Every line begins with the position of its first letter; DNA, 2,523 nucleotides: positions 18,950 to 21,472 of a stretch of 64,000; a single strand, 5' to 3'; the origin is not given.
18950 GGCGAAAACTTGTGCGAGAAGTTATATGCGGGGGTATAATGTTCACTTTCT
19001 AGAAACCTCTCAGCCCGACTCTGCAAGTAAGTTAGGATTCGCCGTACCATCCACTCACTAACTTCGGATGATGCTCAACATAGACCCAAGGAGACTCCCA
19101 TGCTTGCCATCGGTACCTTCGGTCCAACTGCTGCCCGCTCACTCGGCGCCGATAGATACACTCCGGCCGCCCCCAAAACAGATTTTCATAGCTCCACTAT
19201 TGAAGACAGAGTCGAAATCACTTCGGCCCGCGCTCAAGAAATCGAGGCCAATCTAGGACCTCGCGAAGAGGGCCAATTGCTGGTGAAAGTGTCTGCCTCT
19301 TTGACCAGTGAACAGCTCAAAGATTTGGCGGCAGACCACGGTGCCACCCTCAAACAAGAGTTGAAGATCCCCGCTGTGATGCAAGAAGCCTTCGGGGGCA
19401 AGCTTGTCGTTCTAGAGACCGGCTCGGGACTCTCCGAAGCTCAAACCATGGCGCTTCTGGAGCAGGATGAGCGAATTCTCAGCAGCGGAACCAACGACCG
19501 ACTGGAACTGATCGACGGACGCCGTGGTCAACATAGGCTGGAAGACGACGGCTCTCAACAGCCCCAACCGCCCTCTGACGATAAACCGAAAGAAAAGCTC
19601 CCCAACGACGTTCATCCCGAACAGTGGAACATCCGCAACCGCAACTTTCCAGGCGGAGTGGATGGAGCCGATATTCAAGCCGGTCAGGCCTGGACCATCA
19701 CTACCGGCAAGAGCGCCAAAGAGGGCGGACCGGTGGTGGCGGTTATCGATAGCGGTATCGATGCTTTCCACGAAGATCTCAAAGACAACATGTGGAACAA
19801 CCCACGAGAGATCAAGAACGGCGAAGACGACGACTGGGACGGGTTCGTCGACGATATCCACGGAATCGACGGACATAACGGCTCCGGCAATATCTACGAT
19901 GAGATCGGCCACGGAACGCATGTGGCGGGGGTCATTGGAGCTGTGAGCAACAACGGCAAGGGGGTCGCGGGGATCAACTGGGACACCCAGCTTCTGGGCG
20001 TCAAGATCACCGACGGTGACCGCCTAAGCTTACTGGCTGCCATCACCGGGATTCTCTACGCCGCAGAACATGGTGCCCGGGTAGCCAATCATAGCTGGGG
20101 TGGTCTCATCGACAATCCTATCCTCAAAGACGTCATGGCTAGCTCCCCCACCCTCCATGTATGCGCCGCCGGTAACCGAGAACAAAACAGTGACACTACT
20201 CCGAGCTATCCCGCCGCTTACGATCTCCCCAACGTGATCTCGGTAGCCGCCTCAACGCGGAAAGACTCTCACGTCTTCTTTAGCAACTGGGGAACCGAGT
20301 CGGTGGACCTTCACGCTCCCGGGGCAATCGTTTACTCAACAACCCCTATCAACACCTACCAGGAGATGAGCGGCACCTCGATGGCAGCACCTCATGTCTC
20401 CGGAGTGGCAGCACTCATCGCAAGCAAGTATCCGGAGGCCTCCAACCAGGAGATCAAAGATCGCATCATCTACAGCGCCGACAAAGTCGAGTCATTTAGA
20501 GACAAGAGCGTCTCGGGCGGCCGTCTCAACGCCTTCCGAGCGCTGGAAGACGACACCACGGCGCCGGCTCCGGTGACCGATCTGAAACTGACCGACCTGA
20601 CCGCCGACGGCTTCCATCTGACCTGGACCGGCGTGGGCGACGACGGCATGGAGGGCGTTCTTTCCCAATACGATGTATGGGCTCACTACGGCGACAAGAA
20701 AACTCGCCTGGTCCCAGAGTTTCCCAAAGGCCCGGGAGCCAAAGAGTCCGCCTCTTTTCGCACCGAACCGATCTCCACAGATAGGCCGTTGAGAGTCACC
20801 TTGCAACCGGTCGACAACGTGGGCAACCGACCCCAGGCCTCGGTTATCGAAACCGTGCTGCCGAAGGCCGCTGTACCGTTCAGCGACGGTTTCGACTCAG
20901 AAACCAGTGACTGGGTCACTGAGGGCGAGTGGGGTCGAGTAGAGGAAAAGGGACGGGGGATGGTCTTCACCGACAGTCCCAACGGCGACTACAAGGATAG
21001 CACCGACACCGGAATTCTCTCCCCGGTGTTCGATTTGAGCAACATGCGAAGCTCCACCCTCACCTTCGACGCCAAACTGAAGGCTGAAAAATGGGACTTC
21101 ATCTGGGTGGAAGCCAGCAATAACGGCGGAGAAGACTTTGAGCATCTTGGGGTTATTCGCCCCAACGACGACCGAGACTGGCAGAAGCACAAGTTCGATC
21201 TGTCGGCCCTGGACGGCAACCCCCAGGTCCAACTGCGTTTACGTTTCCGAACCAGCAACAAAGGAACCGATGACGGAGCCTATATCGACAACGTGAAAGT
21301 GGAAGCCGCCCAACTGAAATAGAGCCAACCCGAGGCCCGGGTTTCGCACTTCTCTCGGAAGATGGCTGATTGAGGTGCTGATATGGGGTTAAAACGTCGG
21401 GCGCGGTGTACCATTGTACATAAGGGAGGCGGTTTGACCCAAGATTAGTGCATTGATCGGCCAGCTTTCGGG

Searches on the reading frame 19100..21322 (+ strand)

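Call 11: search_protein_families(library=pfam, proteins=[window:19100-21322:+], max_evalue=0.001)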
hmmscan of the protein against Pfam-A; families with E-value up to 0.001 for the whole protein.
window:19100-21322:+ (740 aa): 2 families
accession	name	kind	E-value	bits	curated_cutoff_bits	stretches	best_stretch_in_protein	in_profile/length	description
PF00082.27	Peptidase_S8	-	1.6e-55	188.9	21.8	1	210-465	3-278/288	Subtilase family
PF20773.4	InhA-like_MAM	-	5.8e-07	29.6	26.9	1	640-736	53-164/191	Immune inhibitor A-like, MAM domain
